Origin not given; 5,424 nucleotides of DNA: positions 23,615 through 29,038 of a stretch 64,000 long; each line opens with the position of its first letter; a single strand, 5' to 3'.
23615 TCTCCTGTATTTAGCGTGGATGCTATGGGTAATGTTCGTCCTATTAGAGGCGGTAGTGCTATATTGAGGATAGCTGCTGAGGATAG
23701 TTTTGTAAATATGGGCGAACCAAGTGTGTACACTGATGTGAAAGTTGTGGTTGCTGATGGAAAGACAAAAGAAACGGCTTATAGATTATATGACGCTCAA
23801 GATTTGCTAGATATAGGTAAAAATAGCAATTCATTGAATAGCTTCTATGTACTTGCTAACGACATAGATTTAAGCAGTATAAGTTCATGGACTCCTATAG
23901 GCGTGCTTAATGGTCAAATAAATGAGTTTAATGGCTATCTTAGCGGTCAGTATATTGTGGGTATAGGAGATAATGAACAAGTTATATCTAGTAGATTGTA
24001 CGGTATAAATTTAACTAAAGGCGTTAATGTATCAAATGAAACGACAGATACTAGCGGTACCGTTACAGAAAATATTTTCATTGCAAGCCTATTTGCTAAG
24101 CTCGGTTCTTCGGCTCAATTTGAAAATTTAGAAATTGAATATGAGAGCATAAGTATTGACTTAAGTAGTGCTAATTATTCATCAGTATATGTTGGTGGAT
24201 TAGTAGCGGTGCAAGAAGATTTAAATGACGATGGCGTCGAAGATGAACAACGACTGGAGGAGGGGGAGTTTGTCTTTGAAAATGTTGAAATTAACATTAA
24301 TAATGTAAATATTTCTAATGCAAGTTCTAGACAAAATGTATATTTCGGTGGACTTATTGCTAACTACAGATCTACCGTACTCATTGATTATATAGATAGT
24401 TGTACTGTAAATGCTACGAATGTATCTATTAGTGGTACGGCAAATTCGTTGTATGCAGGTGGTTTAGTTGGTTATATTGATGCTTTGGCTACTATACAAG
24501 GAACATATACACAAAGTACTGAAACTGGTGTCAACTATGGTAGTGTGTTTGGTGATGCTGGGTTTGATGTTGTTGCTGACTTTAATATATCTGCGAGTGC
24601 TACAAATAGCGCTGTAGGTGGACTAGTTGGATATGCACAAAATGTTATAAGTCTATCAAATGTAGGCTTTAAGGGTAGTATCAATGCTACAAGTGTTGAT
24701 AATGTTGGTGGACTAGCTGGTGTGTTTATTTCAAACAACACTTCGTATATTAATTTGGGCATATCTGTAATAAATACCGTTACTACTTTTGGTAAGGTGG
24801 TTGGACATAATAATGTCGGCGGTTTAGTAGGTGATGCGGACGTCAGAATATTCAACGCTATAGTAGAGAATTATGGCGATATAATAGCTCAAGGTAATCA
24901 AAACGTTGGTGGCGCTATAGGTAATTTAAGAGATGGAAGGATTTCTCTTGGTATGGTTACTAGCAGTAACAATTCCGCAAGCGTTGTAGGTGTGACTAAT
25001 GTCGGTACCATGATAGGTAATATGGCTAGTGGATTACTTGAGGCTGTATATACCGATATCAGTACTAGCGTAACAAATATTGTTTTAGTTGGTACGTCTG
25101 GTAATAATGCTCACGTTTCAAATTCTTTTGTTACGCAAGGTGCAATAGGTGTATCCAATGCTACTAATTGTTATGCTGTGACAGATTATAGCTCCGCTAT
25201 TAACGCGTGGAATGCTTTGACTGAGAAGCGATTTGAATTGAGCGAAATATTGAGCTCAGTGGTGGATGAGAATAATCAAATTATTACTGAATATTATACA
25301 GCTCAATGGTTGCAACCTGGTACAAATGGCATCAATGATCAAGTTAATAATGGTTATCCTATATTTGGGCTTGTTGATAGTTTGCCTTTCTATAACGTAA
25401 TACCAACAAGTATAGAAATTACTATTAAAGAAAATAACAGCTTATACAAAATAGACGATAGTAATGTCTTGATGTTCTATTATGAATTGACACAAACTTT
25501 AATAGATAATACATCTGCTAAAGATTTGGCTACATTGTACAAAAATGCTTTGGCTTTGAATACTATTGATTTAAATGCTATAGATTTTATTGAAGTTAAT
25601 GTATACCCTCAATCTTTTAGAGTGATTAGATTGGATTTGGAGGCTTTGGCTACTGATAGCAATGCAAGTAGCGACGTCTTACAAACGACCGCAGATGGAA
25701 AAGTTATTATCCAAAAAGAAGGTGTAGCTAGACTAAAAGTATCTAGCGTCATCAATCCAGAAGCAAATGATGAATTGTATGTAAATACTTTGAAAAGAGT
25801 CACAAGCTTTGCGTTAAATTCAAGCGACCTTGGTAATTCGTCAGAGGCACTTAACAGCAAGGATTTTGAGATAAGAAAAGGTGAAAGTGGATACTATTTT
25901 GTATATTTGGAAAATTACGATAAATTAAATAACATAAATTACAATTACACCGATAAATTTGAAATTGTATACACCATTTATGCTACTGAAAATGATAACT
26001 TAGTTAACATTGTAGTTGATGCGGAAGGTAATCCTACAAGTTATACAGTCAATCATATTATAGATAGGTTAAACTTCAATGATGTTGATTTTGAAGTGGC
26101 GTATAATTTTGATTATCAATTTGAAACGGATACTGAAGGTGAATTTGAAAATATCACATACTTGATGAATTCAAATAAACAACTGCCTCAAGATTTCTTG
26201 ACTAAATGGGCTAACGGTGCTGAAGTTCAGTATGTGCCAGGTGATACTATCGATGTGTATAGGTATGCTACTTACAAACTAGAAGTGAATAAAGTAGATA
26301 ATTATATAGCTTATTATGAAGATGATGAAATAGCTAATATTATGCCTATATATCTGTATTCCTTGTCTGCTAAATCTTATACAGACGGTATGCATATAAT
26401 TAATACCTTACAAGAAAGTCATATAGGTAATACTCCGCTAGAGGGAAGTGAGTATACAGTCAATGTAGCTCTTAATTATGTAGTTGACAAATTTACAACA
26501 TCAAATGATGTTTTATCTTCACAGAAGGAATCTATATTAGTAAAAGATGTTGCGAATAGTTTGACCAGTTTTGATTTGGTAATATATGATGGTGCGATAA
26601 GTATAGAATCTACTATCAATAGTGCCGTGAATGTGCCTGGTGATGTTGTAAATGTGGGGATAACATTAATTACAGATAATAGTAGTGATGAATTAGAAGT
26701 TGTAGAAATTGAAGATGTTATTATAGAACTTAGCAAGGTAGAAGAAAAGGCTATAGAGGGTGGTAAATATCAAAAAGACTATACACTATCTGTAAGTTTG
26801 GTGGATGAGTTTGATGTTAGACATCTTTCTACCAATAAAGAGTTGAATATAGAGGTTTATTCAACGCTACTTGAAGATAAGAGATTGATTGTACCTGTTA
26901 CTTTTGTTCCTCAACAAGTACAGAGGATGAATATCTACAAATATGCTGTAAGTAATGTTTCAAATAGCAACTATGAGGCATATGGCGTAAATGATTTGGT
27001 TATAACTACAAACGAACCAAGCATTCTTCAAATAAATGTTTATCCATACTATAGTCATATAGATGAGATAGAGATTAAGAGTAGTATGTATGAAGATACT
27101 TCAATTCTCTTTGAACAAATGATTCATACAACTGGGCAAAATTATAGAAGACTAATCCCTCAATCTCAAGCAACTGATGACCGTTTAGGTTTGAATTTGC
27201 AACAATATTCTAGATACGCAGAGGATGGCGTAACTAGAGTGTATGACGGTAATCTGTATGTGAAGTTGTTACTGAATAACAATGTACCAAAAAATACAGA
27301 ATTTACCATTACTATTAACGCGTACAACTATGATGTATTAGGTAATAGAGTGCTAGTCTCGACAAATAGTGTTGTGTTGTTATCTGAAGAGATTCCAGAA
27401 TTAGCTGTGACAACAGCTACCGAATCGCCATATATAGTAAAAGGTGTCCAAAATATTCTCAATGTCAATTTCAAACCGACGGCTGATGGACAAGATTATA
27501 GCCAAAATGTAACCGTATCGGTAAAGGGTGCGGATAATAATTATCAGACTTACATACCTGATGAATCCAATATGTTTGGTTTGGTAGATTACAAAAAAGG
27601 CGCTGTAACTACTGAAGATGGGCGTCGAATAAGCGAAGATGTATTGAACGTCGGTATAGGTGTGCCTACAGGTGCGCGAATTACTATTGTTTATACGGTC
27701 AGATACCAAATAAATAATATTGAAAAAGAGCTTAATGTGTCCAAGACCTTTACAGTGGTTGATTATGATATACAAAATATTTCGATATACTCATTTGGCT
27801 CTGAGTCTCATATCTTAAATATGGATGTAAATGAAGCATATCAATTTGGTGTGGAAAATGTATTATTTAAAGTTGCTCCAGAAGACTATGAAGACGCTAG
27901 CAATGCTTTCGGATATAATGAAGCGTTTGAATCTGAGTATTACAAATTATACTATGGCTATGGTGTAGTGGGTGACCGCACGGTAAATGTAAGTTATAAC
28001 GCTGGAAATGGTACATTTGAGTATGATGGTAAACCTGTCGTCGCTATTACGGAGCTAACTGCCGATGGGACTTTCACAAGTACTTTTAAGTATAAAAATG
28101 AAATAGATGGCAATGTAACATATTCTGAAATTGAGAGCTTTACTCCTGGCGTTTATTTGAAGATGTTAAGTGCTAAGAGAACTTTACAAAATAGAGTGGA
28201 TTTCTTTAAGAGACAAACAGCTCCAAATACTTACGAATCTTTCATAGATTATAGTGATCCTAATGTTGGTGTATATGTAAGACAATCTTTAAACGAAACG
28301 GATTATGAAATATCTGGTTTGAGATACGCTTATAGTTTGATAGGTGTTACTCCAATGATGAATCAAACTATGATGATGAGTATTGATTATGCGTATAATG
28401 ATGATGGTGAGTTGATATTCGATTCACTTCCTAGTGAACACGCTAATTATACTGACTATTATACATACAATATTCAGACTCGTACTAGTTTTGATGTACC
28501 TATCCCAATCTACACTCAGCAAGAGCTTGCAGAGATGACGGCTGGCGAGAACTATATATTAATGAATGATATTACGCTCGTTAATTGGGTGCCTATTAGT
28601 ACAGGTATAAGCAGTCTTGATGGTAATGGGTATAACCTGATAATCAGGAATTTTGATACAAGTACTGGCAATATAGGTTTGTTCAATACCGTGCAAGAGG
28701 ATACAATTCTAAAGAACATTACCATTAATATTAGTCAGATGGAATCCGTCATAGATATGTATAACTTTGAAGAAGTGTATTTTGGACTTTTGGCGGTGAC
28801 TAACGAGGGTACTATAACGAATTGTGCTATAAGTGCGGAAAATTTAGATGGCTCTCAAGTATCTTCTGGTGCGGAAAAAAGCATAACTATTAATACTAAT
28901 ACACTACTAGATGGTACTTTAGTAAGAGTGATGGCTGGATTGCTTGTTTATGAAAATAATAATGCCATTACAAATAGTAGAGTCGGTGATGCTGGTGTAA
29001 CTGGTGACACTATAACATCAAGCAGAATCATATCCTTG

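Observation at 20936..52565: Two tandem paralogous giant lipoprotein genes (5,084 and 5,343 aa) fill half the window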

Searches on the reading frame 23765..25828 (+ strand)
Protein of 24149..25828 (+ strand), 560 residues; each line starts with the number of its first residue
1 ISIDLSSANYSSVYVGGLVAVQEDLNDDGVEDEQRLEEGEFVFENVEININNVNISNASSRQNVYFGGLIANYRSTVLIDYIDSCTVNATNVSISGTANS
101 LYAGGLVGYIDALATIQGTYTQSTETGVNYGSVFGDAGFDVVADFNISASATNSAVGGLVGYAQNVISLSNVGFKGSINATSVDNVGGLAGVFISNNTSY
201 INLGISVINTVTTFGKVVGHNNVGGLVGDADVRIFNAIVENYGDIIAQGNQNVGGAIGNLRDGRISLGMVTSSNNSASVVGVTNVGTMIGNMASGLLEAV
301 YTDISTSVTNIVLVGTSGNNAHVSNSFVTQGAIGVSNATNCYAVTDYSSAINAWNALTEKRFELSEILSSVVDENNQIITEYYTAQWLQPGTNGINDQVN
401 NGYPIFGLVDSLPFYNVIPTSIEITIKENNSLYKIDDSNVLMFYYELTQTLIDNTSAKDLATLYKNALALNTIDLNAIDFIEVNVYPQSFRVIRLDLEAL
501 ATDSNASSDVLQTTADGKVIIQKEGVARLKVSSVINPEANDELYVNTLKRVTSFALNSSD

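Call 26: search_protein_families(library=pfam, proteins=[window:24149-25828:+], max_evalue=5)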
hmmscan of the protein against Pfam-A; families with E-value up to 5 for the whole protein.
window:24149-25828:+ (560 aa): 1 family
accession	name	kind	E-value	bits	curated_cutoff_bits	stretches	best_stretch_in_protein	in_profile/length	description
PF07581.17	Glug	-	0.021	15.7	20.5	1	153-179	2-28/28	The GLUG motif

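Call 59: predict_structure(alignment_id=A3)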
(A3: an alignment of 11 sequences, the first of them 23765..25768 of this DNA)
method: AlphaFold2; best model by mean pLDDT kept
length: 668 residues; sequences in the alignment: 11
mean_pLDDT: 82.4   pTM: 0.86
mean pLDDT of the five models: 82.4, 82.4, 82.2, 79.4, 79.0
residues with pLDDT >= 90: 271; 70-90: 279; 50-70: 75; < 50: 43
segments of 3 or more residues with pLDDT < 50: 96-98, 154-167, 252-257, 326-331, 496-505
pLDDT, mean of each block of 10 residues (from residue 1): 85 91 93 89 88 90 77 85 84 52 85 87 94 83 90 48 49 93 92 91 59 92 95 90 77 47 86 94 96 85 95 97 62 76 95 96 87 92 95 89 87 96 90 84 92 85 85 71 71 55 50 78 66 73 79 77 85 89 78 85 75 75 89 90 87 92 86
secondary structure, 60 per line:
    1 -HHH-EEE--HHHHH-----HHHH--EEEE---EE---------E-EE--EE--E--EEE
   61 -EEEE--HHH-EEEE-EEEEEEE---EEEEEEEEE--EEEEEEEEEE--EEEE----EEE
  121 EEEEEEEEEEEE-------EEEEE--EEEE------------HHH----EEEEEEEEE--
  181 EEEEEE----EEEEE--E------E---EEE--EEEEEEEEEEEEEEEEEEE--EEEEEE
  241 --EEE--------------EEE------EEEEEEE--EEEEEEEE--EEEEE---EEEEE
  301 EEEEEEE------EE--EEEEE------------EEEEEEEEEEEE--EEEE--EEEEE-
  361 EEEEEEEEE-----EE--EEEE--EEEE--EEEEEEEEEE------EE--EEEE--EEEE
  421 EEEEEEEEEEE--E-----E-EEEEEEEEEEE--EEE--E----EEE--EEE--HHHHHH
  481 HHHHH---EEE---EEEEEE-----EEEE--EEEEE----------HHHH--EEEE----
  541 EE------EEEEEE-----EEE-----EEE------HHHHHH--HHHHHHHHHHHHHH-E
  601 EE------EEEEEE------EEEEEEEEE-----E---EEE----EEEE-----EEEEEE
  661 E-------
elements in order (helices of 4 or more, strands of 3 or more residues): E6-8 H11-15 H21-24 E27-30 E58-60 E62-65 E72-75 E77-83 E87-95 E98-107 E110-113 E118-132 E140-144 E147-150 E170-178 E181-186 E191-195 E209-211 E214-232 E235-240 E243-245 E260-262 E269-275 E278-285 E288-292 E296-307 E318-322 E335-346 E349-352 E355-359 E361-369 E379-382 E385-388 E391-400 E411-414 E417-431 E442-452 E455-457 E465-467 E470-472 H475-485 E489-491 E495-500 E506-509 E512-516 H527-530 E533-536 E549-554 E560-562 E568-570 H577-582 H585-598 E600-602 E609-614 E621-629 E639-641 E646-649 E655-661

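Call 62: fold_search(model_id=the predicted structure, library=pdb)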
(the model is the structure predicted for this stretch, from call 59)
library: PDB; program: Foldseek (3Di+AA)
matches with E <= 10: 147; with E <= 0.001: 0
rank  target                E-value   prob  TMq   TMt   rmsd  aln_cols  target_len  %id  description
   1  5w5p                  8.8e-03  0.47  0.18  0.19  21.7       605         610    8  Crystal structure of Acinetobacter baumannii phage AM24 tailspike protein (released 2018-12-19)
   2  5gqc_A                1.1e-02  0.72  0.22  0.24  15.3       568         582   10  Crystal structure of lacto-N-biosidase LnbX from Bifidobacterium longum subsp. longum, ligand-free form (released 2017-04-19)
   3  3riq                  1.3e-02  0.63  0.23  0.27  25.2       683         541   10  Siphovirus 9NA tailspike receptor binding domain (released 2012-02-29)
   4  6xjb                  2.3e-02  1.00  0.28  0.15   7.2       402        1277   16  IgA1 Protease (released 2020-12-09)
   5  3n6z                  2.8e-02  0.93  0.21  0.35  12.7       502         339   13  Crystal structure of a putative immunoglobulin A1 protease (BACOVA_03286) from Bacteroides ovatus at 1.30 A resolution (released 2010-07-21)
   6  7uvk                  4.4e-02  0.97  0.24  0.14  10.5       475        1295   13  G. haemolysans IgA1 protease (released 2022-11-23)
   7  3jur_A                6.4e-02  0.20  0.17  0.23  15.7       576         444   10  The crystal structure of a hyperthermoactive Exopolygalacturonase from Thermotoga maritima (released 2009-11-17)
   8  6xja_P                8.0e-02  0.94  0.24  0.13   9.7       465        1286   11  Streptococcus Pneumoniae IgA1 Protease with IgA1 substrate (released 2021-01-20)
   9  5gqc_D                8.8e-02  0.33  0.23  0.25  16.5       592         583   10  Crystal structure of lacto-N-biosidase LnbX from Bifidobacterium longum subsp. longum, ligand-free form (released 2017-04-19)
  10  8yk1_A                8.8e-02  0.10  0.14  0.12  24.8       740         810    8  Blood group B alpha-1,3-galactosidase AgaBb from Bifidobacterium bifidum, construct 23-844 (released 2024-07-10)
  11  9bev_A                1.1e-01  0.09  0.14  0.15  19.4       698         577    7  Structure of GH110A in complex with a lambda-carrageenan oligosaccharide (released 2025-08-27)
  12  1qrc                  1.7e-01  0.18  0.20  0.23  18.2       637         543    9  TAILSPIKE PROTEIN, MUTANT W391A (released 2000-04-12)
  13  2vfo                  2.0e-01  0.11  0.18  0.20  18.7       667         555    9  Low Temperature Structure of P22 Tailspike Protein Fragment (109-666), Mutant V125L (released 2008-12-16)
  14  7uvl_P                2.2e-01  0.69  0.23  0.13  10.3       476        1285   12  IgA1 Protease with IgA1 substrate (released 2022-11-23)
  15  3th0_A                2.3e-01  0.13  0.19  0.21  26.1       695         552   10  P22 Tailspike complexed with S.Paratyphi O antigen octasaccharide (released 2012-08-29)
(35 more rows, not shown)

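Call 84: search_solved_structures(query=A3, max_evalue=1)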
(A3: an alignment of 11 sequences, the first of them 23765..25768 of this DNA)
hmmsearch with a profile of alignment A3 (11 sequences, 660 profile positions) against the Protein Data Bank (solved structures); distinct sequences matched with E-value up to 1: 2.
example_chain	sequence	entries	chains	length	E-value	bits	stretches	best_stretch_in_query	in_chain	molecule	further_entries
2hi2_A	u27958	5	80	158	0.058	15.1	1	407-497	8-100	Fimbrial protein | PilA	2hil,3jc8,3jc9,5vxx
1ay2_A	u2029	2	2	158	0.084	14.6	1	407-497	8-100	TYPE 4 PILIN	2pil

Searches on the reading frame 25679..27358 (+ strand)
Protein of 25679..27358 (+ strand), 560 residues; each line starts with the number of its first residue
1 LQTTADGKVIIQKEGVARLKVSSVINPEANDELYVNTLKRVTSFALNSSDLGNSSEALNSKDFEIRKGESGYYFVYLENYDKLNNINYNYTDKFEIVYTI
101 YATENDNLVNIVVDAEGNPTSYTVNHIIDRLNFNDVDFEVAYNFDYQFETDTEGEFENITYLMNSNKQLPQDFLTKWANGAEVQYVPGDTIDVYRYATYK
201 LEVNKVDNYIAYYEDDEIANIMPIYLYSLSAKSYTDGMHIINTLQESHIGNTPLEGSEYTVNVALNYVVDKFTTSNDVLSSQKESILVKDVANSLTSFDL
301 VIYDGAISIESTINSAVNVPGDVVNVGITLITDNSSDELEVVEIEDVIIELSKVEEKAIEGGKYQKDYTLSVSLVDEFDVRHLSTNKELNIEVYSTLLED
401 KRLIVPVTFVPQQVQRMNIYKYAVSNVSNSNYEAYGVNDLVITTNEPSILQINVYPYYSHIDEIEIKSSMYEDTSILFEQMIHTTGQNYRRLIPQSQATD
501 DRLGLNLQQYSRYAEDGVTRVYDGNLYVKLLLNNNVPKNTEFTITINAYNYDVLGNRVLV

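Call 26: search_protein_families(library=pfam, proteins=[window:25679-27358:+], max_evalue=5)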
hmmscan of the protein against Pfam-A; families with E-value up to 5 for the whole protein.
window:25679-27358:+ (560 aa): 1 family
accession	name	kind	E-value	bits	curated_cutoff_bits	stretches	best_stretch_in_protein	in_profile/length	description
PF16411.10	SusF_SusE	-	0.22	12.3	27.5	1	56-190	65-145/167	Outer membrane protein SusF_SusE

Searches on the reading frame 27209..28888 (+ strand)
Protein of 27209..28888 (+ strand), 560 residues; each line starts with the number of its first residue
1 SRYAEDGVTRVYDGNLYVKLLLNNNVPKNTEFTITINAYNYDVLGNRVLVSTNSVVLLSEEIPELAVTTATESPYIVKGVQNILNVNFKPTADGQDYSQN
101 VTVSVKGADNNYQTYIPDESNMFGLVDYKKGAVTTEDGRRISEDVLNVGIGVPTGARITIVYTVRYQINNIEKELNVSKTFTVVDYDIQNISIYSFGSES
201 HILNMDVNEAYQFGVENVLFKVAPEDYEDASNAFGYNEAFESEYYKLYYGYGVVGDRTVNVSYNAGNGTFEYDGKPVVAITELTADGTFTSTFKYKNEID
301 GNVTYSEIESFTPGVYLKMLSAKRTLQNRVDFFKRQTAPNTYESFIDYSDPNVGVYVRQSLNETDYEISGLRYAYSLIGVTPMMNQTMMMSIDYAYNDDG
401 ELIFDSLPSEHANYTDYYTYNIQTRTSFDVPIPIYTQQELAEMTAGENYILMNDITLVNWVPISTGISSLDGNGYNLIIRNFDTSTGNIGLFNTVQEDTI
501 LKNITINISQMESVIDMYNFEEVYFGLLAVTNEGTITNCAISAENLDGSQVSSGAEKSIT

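Call 26: search_protein_families(library=pfam, proteins=[window:27209-28888:+], max_evalue=5)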
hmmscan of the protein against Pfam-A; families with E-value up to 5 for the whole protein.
window:27209-28888:+ (560 aa): 1 family
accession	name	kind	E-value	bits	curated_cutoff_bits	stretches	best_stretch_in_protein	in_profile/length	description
PF23199.1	DUF7060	-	0.072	13.2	27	1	280-312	107-139/208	Domain of unknown function (DUF7060)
